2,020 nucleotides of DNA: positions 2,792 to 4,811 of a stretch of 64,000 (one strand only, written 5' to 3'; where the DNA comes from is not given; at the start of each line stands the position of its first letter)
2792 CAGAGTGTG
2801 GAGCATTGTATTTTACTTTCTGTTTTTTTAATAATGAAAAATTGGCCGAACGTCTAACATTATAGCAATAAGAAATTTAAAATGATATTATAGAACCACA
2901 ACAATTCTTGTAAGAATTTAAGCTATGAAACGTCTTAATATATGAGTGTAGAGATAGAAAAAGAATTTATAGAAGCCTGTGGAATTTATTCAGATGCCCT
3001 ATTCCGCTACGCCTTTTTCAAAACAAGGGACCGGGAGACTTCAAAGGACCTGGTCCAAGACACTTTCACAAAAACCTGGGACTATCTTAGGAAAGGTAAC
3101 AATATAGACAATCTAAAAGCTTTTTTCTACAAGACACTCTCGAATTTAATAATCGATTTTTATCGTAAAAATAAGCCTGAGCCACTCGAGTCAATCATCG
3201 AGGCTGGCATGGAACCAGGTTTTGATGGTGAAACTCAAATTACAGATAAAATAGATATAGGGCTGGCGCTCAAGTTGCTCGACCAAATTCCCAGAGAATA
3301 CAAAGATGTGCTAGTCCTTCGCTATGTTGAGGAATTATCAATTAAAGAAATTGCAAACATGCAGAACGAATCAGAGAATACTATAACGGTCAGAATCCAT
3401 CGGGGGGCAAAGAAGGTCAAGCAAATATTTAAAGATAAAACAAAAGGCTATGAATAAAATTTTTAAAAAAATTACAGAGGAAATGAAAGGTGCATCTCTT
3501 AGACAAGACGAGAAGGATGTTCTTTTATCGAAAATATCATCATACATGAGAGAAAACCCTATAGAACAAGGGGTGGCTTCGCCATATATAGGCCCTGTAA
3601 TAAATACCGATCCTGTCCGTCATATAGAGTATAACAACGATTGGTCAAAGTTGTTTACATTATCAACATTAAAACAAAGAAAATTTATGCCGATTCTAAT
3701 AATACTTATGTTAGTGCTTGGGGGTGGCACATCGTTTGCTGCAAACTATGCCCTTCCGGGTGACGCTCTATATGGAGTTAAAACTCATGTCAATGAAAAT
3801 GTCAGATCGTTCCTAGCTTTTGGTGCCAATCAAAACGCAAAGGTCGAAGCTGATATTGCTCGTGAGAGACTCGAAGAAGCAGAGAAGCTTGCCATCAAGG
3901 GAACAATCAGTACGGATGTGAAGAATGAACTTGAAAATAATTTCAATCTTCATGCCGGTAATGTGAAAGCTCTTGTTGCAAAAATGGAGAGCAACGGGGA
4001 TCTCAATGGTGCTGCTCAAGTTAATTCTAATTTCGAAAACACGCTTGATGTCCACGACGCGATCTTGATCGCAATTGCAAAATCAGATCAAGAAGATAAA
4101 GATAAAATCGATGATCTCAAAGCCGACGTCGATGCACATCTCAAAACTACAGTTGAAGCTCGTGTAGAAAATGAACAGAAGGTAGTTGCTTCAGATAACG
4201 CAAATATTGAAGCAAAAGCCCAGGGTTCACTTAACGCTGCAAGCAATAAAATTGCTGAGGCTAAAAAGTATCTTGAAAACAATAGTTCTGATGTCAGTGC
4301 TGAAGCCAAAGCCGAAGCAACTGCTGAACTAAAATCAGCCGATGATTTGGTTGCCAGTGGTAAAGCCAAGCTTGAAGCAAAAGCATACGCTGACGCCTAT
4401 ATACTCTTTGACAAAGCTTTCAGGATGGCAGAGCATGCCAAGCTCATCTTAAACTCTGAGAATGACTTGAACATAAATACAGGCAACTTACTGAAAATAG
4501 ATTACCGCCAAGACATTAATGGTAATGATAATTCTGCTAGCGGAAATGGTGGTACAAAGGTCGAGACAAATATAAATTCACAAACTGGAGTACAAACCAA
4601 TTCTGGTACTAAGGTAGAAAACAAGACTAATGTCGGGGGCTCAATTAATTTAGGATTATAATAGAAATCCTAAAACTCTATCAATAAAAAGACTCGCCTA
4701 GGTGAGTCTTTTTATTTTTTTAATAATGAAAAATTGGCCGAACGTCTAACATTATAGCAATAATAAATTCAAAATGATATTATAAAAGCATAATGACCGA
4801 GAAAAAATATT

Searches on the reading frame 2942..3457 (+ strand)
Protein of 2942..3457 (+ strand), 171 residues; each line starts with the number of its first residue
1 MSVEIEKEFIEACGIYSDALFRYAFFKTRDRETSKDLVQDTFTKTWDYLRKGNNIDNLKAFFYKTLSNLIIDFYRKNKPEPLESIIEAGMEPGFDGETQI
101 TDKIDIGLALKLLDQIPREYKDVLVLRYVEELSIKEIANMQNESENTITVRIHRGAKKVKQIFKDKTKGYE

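Call 6: search_protein_families(library=pfam, proteins=[window:2942-3457:+], max_evalue=0.01)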
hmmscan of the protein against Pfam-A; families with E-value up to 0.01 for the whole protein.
window:2942-3457:+ (171 aa): 3 families
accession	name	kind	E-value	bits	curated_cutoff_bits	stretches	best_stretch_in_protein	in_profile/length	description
PF08281.18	Sigma70_r4_2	-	2.7e-12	46.6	25.7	1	110-158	5-53/54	Sigma-70, region 4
PF04542.20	Sigma70_r2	-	3.1e-09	36.9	24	1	16-78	5-69/71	Sigma-70 region 2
PF04545.22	Sigma70_r4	-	9.5e-09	35.1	24.1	1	112-160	1-49/50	Sigma-70, region 4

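Call 9: find_encoding_contigs(protein=window:2942-3457:+, flank=10000, max_places=10)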
Protein window:2942-3457:+ (171 aa): 1 contig read that carries it; 1 place shown.
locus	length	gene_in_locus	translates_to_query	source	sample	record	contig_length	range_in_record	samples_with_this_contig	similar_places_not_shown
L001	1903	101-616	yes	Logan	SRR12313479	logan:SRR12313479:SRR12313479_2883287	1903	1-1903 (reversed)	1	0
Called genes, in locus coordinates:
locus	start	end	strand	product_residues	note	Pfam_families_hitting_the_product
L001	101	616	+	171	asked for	PF04542:Sigma70_r2, PF08281:Sigma70_r4_2, PF04545:Sigma70_r4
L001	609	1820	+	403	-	PF18915:DUF5667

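Call 12: find_related_loci(query=window:2942-3457:+, collection=genome_contigs, flank=5000)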
Query window:2942-3457:+ (171 aa) in genome_contigs; peptide patterns used: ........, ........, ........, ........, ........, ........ (x = any residue, [..] = any of these).
355 stretches matched a pattern; 116 encode a relative of the query (tblastn E <= 1e-3); the best 80 are kept; 80 distinct loci.
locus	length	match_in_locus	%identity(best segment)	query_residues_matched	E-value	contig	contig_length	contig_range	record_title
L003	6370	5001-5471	49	9-165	2e-51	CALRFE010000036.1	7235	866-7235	MAG: Candidatus Nomurabacteria bacterium isolate Ike-100m-32 genome assembly, contig: Ike-100-c3792, whole genome shotgu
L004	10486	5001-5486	49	4-165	6e-50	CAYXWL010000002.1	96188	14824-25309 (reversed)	MAG TPA_asm: uncultured Candidatus Saccharibacteria bacterium isolate SRP135725_co2_296 genome assembly, contig: k141_43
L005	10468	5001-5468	50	9-163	2e-46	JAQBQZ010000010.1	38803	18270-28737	MAG: Candidatus Taylorbacteria bacterium isolate RYN_386 scaffold_2904087, whole genome shotgun sequence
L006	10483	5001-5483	49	4-163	3e-46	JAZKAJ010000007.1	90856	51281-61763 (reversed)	MAG: Patescibacteria group bacterium isolate ADI_H3L2_1_122_18_3-bin016 ADIH3L21_B016_0_000000000007, whole genome shotg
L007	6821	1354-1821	49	9-164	1e-45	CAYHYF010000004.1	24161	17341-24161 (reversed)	MAG TPA_asm: uncultured Candidatus Saccharibacteria bacterium isolate ERP119705_co17_297 genome assembly, contig: NODE_2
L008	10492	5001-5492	45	1-164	2e-45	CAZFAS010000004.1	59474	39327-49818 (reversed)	MAG TPA_asm: uncultured Candidatus Saccharibacteria bacterium isolate SRP278252_co2_162 genome assembly, contig: NODE_82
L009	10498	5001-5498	43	5-168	5e-44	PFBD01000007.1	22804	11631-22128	MAG: Candidatus Harrisonbacteria bacterium CG10_big_fil_rev_8_21_14_0_10_49_15 CG10_8_21_14_0.10_scaffold_3394_c, whole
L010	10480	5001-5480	44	5-164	3e-44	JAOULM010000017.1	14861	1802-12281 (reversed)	MAG: Candidatus Nomurabacteria bacterium isolate 8_1_Jan_SF_Bin80 8_1_Jan_SF_Bin80_scaffold_926_c2, whole genome shotgun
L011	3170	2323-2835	44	1-165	5e-44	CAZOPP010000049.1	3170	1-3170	MAG TPA_asm: uncultured Candidatus Saccharibacteria bacterium isolate SRP329715_co2_76 genome assembly, contig: NODE_553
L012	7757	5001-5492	42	2-165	3e-44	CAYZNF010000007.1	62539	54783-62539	MAG TPA_asm: uncultured Candidatus Saccharibacteria bacterium isolate binchicken_co110_377 genome assembly, contig: NODE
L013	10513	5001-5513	44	1-165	8e-44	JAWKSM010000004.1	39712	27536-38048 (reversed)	MAG: Candidatus Paceibacterota bacterium isolate ABC1.149 ABC1.149.fa-4, whole genome shotgun sequence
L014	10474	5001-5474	44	6-165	1e-43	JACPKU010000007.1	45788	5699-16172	MAG: Candidatus Doudnabacteria bacterium isolate NC_groundwater_503_Ag_S-0.1um_46_13 S35_SO-1_scaffold_638575, whole gen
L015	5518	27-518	43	3-165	3e-42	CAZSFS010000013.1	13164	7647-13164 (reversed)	MAG TPA_asm: uncultured Candidatus Saccharibacteria bacterium isolate SRP342105_co2_225 genome assembly, contig: NODE_50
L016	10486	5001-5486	43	5-165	2e-42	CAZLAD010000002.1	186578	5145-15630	MAG TPA_asm: uncultured Candidatus Saccharibacteria bacterium isolate SRP278252_co2_797 genome assembly, contig: NODE_76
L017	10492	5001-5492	42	5-166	8e-42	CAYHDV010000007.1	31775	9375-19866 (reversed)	MAG TPA_asm: uncultured Candidatus Saccharibacteria bacterium isolate ERP119702_co3_108 genome assembly, contig: NODE_77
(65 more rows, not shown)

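Call 27: find_homologous_proteins(query=window:2942-3457:+, max_evalue=1e-20)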
Query window:2942-3457:+ (171 aa): 93 proteins with E <= 1e-20 among 150 candidates.
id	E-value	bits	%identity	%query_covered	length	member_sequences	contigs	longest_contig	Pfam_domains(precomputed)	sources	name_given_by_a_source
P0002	6.3e-107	372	100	100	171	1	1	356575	PF04545.23,PF04542.21,PF08281.19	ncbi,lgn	-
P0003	6.8e-61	223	64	98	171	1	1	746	PF04545.23,PF04542.21,PF08281.19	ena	-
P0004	1.1e-57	212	59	97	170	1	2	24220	PF04545.23,PF04542.21,PF08281.19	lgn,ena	-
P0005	1.5e-56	209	60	97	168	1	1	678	PF04545.23,PF04542.21,PF08281.19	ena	-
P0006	1.6e-49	186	50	96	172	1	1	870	PF04545.23,PF04542.21,PF08281.19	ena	-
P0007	9.5e-47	177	53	92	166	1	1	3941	PF04545.23,PF04542.21,PF08281.19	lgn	-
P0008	1.4e-46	176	52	94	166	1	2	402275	PF04545.23,PF04542.21,PF08281.19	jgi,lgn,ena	-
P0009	8.5e-46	174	53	94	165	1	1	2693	PF04545.23,PF04542.21,PF08281.19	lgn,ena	-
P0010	7.3e-45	171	48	94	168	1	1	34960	PF04545.23,PF04542.21,PF08281.19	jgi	jgi:RNA polymerase sigma-70 factor (ECF subfamily)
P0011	1.6e-44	170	50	93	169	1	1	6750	PF04545.23,PF04542.21,PF08281.19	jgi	-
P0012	5.2e-44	168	48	99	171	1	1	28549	PF04545.23,PF04542.21,PF08281.19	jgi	jgi:RNA polymerase sigma-70 factor (ECF subfamily)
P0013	3.4e-43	165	46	94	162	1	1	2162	PF04545.23,PF04542.21,PF08281.19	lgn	-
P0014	3.6e-42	162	51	90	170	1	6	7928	PF04545.23,PF04542.21,PF08281.19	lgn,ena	-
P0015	6.6e-42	161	50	92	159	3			PF04545.23,PF04542.21,PF08281.19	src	-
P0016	7.2e-42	161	49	92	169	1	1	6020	PF04545.23,PF04542.21,PF08281.19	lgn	-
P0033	1.8e-39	153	44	96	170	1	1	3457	PF04545.23,PF04542.21,PF08281.19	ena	-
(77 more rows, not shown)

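Call 28: find_encoding_contigs(protein=P0004, flank=8000, max_places=3)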
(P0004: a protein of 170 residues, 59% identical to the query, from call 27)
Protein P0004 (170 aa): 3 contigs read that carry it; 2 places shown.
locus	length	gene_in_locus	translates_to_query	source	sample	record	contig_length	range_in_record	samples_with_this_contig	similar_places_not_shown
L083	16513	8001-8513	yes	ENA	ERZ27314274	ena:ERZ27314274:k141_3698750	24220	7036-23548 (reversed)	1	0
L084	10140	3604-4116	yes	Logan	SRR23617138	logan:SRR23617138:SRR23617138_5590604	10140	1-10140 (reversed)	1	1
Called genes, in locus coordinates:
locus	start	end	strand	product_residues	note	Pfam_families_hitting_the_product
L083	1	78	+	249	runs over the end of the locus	?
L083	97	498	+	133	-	PF13473:Cupredoxin_1 (weak)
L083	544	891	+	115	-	-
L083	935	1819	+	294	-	-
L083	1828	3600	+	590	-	-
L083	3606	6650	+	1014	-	PF00873:ACR_tran, PF02355:SecD_SecF_C (weak)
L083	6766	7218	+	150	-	PF03713:DUF305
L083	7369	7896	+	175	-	PF11303:DUF3105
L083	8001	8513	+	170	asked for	PF04542:Sigma70_r2, PF08281:Sigma70_r4_2, PF04545:Sigma70_r4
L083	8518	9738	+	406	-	PF18915:DUF5667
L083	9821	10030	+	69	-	-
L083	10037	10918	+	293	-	PF03631:Virul_fac_BrkB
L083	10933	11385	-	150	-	PF01047:MarR (weak)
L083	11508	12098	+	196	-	PF02469:Fasciclin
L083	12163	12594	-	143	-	-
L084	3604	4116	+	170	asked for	PF04542:Sigma70_r2, PF08281:Sigma70_r4_2, PF04545:Sigma70_r4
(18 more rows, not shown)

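Call 29: find_encoding_contigs(protein=P0003, flank=3000, max_places=3)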
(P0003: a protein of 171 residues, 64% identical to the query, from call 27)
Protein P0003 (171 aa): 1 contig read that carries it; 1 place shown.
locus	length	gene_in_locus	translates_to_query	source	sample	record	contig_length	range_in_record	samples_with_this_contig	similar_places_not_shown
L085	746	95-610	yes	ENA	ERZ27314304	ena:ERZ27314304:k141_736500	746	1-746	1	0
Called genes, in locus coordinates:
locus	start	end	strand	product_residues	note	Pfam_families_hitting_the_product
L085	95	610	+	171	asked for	PF04542:Sigma70_r2, PF08281:Sigma70_r4_2, PF04545:Sigma70_r4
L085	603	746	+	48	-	?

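Call 70: search_protein_families(library=ncbifam, proteins=[window:2942-3457:+], max_evalue=0.01)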
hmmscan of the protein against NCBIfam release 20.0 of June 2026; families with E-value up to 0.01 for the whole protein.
window:2942-3457:+ (171 aa): 79 families (the best 25 are shown)
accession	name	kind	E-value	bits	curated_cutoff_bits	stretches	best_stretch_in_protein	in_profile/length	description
NF058625.1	sigma_PG0214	equivalog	2.8e-27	95.5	130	1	7-168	4-166/170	GFO_1088 family ECF-type sigma factor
TIGR02950.1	SigM_subfam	subfamily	1.1e-25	90.3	147.95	1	15-163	8-158/159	RNA polymerase sigma factor, SigM family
NF053879.1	RNAPolSigSigVBac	equivalog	6.7e-25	87.6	190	1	5-166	2-158/160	RNA polymerase sigma factor SigV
TIGR02937.1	sigma70-ECF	superfamily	3e-22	79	42.9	1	15-161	9-163/165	sigma-70 family RNA polymerase sigma factor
TIGR02985.1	Sig70_bacteroi1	subfamily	2.9e-21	76.4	126.4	1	16-161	10-160/162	RNA polymerase sigma-70 factor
NF007226.0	PRK09644.1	equivalog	2.6e-20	73.1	199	1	14-166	8-160/166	RNA polymerase sigma factor SigM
NF007223.0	PRK09641.1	equivalog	9.7e-20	71.2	209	1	7-165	18-186/187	RNA polymerase sigma factor SigW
TIGR02954.1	Sig70_famx3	hypoth_equivalog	2.2e-19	69.8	188.5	1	9-164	18-168/170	RNA polymerase sigma-70 factor, TIGR02954 family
NF007215.0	PRK09637.1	equivalog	6e-18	65.5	212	1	16-165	10-156/181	RNA polymerase sigma factor SigZ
TIGR02947.1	SigH_actino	hypoth_equivalog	8e-18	64.8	251.55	2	16-84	20-88/193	RNA polymerase sigma-70 factor, TIGR02947 family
NF006930.0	PRK09415.1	subfamily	9.6e-18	64.6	198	1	11-165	20-177/179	RNA polymerase factor sigma C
NF009193.0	PRK12541.1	equivalog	9.8e-18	64.9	171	1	18-162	16-159/161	RNA polymerase sigma factor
TIGR02952.1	Sig70_famx2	equivalog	3.7e-16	59.5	206.45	1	15-161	19-168/170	ECF subfamily RNA polymerase sigma factor, BldN family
TIGR02959.1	SigZ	equivalog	6.3e-16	58.7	168.65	1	17-165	5-150/170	RNA polymerase sigma factor SigZ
TIGR02983.1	SigE-fam_strep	subfamily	3.1e-15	56.4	141.55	1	7-161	6-156/162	SigE family RNA polymerase sigma factor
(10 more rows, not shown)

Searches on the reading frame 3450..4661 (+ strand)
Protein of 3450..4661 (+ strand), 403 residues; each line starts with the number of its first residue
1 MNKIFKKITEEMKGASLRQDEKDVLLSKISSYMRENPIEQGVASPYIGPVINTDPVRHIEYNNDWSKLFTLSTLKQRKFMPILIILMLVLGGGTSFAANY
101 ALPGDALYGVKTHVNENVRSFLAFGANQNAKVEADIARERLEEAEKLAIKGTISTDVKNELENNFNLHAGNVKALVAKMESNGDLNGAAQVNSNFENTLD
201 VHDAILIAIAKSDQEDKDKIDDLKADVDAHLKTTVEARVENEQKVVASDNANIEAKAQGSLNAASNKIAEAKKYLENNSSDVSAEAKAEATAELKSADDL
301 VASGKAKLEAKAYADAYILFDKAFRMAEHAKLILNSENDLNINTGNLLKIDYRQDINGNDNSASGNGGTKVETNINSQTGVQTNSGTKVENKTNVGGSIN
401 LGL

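Call 6: search_protein_families(library=pfam, proteins=[window:3450-4661:+], max_evalue=0.01)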
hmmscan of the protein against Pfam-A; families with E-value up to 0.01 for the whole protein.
window:3450-4661:+ (403 aa): 1 family
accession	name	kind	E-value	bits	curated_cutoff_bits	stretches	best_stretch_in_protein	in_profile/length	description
PF18915.5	DUF5667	-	1.6e-10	41.7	27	1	101-226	2-95/99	Domain of unknown function (DUF5667)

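Call 70: search_protein_families(library=ncbifam, proteins=[window:3450-4661:+], max_evalue=0.01)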
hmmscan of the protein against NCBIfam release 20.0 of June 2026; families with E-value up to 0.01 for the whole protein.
window:3450-4661:+ (403 aa): 0 families
